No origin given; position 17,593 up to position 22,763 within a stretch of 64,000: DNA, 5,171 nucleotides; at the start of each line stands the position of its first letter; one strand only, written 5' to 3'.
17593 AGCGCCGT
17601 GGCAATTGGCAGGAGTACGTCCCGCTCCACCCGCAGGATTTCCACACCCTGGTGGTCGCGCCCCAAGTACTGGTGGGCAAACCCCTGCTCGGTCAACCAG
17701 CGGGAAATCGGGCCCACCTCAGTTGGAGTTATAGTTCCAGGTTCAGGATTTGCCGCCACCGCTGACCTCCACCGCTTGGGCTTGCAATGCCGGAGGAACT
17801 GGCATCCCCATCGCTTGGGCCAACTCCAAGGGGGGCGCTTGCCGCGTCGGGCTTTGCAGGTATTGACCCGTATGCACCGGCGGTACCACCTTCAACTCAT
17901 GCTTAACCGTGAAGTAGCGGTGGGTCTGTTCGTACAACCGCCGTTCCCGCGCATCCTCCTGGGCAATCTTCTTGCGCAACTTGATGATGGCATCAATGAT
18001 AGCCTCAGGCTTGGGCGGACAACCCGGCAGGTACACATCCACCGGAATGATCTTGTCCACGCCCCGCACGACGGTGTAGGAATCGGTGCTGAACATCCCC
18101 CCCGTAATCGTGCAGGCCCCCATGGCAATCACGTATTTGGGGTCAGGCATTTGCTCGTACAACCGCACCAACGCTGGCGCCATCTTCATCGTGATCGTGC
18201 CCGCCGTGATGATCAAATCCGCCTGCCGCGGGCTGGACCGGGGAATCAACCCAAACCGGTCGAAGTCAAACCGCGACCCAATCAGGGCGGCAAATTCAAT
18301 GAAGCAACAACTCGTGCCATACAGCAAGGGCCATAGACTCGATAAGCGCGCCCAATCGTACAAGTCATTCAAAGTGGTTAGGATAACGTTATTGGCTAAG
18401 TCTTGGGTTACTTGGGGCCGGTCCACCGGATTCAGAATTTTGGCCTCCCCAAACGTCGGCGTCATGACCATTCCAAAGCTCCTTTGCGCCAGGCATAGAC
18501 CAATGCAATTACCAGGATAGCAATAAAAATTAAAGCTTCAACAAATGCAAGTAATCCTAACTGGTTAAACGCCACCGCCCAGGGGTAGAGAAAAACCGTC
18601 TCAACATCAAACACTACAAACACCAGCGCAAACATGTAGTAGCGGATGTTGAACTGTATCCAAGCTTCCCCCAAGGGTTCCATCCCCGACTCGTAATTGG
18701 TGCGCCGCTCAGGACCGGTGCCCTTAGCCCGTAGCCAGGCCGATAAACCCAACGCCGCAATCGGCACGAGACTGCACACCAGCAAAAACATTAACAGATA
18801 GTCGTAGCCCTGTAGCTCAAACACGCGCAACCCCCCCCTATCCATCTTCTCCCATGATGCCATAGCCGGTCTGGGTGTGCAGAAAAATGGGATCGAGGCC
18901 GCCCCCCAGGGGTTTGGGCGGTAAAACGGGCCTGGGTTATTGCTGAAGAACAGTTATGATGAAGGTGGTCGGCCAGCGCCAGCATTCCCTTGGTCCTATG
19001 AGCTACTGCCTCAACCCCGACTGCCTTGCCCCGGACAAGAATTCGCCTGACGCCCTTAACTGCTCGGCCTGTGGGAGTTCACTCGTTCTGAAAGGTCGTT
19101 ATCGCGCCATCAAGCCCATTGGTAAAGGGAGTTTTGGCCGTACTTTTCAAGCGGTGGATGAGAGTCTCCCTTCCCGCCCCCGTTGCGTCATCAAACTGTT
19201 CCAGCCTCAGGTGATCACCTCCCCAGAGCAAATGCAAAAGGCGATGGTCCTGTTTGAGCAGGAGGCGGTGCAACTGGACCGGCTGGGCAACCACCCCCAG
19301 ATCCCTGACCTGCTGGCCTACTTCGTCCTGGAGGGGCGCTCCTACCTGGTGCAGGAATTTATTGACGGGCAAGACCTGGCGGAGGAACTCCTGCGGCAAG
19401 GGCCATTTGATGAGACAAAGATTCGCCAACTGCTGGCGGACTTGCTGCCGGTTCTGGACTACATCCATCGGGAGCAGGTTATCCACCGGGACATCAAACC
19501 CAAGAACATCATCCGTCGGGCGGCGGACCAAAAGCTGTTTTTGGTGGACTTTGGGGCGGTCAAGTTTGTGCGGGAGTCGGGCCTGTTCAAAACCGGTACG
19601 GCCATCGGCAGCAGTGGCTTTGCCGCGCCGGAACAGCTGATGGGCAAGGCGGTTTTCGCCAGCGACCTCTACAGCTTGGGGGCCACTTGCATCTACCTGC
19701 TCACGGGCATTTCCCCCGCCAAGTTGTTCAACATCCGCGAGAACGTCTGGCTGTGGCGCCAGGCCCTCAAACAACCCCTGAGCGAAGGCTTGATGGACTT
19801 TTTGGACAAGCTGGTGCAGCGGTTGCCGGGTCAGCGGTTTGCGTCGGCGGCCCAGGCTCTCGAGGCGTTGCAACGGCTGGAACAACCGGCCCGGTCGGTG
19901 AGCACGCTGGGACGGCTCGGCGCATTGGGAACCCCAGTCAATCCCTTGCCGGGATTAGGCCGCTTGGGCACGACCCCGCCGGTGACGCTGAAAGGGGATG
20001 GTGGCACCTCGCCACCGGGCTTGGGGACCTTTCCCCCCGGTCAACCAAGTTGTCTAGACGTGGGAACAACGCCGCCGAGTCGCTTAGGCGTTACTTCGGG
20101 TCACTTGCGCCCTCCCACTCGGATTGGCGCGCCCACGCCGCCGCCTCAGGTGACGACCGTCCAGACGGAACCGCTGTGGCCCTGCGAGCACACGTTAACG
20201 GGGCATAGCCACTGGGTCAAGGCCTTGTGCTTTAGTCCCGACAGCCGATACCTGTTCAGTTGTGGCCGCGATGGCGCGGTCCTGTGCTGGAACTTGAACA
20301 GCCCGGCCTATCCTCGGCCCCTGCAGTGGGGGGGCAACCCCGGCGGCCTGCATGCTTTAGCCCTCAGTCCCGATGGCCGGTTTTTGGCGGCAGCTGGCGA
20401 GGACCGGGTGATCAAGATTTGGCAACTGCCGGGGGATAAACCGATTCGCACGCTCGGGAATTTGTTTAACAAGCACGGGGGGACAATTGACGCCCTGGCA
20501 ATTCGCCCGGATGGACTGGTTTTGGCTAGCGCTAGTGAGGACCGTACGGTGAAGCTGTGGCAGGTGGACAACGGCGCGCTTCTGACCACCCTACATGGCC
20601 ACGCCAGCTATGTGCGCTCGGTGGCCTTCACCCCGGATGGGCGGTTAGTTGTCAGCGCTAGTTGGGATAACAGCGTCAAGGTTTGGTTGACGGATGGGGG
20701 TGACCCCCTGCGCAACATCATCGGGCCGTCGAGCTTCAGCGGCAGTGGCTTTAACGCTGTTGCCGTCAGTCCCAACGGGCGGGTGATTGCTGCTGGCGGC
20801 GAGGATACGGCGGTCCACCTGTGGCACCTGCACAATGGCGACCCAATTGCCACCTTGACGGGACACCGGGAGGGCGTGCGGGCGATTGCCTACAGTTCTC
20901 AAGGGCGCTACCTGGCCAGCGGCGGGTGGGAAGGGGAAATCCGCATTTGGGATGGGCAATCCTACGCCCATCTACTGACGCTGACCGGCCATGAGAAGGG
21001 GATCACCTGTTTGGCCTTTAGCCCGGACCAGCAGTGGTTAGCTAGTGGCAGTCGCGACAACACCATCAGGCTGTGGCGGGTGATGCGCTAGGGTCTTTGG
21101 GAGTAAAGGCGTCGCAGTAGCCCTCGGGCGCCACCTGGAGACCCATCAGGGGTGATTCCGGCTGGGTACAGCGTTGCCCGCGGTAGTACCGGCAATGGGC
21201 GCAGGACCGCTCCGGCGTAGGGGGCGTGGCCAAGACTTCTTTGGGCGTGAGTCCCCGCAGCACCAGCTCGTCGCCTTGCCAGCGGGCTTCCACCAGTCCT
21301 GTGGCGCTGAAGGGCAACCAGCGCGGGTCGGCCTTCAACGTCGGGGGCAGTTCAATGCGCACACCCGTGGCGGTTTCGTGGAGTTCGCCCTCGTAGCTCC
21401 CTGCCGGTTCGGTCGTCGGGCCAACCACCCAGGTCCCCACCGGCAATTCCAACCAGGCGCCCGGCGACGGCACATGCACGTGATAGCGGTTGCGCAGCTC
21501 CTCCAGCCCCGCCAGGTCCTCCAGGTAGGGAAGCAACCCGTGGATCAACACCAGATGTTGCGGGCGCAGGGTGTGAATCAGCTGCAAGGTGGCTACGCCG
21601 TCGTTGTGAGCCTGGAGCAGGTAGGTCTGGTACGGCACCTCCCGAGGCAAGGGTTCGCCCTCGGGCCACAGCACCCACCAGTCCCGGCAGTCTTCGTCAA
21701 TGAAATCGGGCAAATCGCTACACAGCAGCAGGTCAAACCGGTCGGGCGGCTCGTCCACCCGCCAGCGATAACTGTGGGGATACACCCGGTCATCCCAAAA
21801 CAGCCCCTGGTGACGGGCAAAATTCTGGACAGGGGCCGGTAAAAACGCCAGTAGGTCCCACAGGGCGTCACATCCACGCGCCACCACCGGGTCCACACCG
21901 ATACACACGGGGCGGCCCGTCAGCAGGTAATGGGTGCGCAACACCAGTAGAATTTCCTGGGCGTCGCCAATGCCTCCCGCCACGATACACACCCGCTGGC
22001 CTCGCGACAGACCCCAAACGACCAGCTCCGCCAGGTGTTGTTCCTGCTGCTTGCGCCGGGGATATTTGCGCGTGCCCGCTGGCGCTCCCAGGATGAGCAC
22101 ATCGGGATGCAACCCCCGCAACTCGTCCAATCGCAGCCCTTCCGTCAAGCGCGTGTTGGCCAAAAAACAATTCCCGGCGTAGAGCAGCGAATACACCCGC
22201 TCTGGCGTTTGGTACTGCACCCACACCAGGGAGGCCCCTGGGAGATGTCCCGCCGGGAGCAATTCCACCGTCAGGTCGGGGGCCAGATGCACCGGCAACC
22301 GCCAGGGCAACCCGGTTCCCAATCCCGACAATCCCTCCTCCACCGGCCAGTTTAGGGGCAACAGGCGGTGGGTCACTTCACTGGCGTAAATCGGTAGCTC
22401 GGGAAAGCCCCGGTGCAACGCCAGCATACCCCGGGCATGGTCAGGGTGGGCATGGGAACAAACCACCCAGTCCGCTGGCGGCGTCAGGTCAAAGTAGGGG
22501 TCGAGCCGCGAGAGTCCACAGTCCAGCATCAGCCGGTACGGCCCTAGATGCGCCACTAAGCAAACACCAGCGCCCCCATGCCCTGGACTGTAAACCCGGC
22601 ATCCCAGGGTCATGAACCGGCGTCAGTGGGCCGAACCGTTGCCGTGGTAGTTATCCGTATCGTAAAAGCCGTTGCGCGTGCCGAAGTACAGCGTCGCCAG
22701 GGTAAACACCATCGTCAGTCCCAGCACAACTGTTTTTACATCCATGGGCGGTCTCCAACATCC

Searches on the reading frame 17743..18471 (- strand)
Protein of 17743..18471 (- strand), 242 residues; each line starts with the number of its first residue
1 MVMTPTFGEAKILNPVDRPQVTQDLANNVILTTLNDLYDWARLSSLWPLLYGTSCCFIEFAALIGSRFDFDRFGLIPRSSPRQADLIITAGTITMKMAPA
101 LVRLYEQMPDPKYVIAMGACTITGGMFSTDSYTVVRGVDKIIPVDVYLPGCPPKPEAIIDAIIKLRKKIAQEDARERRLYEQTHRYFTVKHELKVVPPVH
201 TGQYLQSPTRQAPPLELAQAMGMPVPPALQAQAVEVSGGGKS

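Call 36: search_protein_families(library=pfam, max_evalue=0.00001, proteins=[window:17743-18471:-])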
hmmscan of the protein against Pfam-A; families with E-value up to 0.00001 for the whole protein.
window:17743-18471:- (242 aa): 1 family
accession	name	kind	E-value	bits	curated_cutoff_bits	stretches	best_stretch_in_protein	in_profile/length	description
PF01058.29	Oxidored_q6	-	1e-28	100.1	27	1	55-165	3-128/128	NADH ubiquinone oxidoreductase, 20 Kd subunit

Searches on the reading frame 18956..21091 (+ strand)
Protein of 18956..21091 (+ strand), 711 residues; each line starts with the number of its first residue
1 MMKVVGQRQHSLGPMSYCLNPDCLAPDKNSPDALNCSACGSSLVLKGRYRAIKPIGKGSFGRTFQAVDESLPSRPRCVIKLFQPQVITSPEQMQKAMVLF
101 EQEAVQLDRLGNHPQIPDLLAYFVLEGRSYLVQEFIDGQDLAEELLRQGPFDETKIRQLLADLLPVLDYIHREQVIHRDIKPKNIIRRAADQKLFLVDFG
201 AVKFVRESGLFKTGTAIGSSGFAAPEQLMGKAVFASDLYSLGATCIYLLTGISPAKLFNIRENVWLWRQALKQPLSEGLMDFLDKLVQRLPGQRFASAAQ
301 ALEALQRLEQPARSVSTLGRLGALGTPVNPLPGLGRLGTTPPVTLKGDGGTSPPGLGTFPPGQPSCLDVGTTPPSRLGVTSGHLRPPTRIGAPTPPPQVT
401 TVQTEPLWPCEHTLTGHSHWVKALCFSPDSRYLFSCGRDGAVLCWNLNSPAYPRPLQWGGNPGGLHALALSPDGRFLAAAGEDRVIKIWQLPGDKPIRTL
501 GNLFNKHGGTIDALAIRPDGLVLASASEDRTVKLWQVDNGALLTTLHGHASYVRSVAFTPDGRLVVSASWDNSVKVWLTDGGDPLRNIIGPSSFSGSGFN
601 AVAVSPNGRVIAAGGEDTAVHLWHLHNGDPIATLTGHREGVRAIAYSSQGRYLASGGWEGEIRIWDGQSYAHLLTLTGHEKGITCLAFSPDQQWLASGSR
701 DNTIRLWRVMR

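Call 5: search_protein_families(library=ncbifam, max_evalue=1e-10, proteins=[window:18956-21091:+])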
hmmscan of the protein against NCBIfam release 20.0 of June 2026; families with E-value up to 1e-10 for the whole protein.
window:18956-21091:+ (711 aa): 8 families
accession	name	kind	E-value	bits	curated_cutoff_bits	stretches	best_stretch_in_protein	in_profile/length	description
NF038150.1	lanthi_synth_IV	equivalog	2.3e-37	128.8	650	1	35-312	181-460/851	class IV lanthionine synthetase LanL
NF047741.1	antiphage_MADS6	equivalog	1.3e-34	119.8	460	2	155-315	300-467/612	methylation-associated defense system protein kinase MAD6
NF033483.0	PknB_PASTA_kin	equivalog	9e-32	110.8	450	1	44-254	4-207/563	Stk1 family PASTA domain-containing Ser/Thr kinase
NF052427.1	StpK7MSMEG_1200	equivalog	2e-21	76.1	900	1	47-320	7-281/601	serine/threonine protein kinase StpK7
NF033442.0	BREX_PglW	equivalog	5.4e-21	74.1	990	1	44-200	509-658/1391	BREX system serine/threonine kinase PglW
NF038151.1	lanthi_synth_III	equivalog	6.5e-19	67.8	575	1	76-261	247-435/833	class III lanthionine synthetase LanKC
TIGR03903.1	TOMM_kin_cyc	equivalog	2.1e-18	65.6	705.75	1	77-252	6-186/1267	TOMM system kinase/cyclase fusion protein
NF053615.1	SerThrKinAfsKStmc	equivalog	1.4e-11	43.9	1300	1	136-288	94-244/809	protein serine/threonine kinase AfsK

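Call 79: search_protein_families(library=padloc, max_evalue=0.001, proteins=[window:18956-21091:+])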
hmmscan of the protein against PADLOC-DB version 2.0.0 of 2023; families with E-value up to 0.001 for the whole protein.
window:18956-21091:+ (711 aa): 36 families (the best 25 are shown)
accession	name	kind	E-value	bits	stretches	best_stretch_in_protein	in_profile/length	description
PDLC04044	PD-T4-6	-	8.7e-123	408.1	1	15-313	1-297/372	-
PDLC04062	PD-T4-6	-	4.3e-115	383.3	1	15-317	1-302/450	-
PDLC04045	PD-T4-6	-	1.5e-83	278.6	1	37-310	23-300/350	-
PDLC04051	PD-T4-6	-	1.5e-79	266.1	1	15-314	1-300/476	-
PDLC04053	PD-T4-6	-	3.2e-42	143.1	1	46-308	8-271/311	-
PDLC04042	PD-T4-6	-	9.2e-41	138.4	1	44-312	6-276/292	-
PDLC04047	PD-T4-6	-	1.7e-34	117.4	1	45-256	8-213/327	-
PDLC04138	mad6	-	9.8e-34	115.2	1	41-312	45-317/659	mads_6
PDLC04054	PD-T4-6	-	5.7e-33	112.8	1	44-303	8-268/347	-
PDLC04057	PD-T4-6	-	1.2e-32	111.6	1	44-307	5-269/443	-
PDLC04039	PD-T4-6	-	1.3e-32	111.4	1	43-395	13-370/458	-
PDLC04061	PD-T4-6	-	1.4e-31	108.6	1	40-312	9-287/510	-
PDLC04043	PD-T4-6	-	4.4e-31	106.4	1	42-320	10-289/452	-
PDLC03920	MkoA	-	5.1e-31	105.8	1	45-313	7-282/1112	-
PDLC04041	PD-T4-6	-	1.4e-30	104.9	1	45-307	26-292/443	-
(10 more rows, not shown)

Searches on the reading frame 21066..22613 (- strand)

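Call 5: search_protein_families(library=ncbifam, max_evalue=1e-10, proteins=[window:21066-22613:-])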
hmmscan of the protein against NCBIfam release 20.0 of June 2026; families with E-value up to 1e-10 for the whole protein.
window:21066-22613:- (515 aa): 1 family
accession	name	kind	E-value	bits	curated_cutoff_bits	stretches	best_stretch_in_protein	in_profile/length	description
TIGR03675.1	arCOG00543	equivalog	5.9e-12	44.6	580.2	0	109-227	309-424/631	beta-CASP ribonuclease aCPSF1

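Call 79: search_protein_families(library=padloc, max_evalue=0.001, proteins=[window:21066-22613:-])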
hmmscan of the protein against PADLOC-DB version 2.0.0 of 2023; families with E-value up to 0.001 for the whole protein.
window:21066-22613:- (515 aa): 0 families
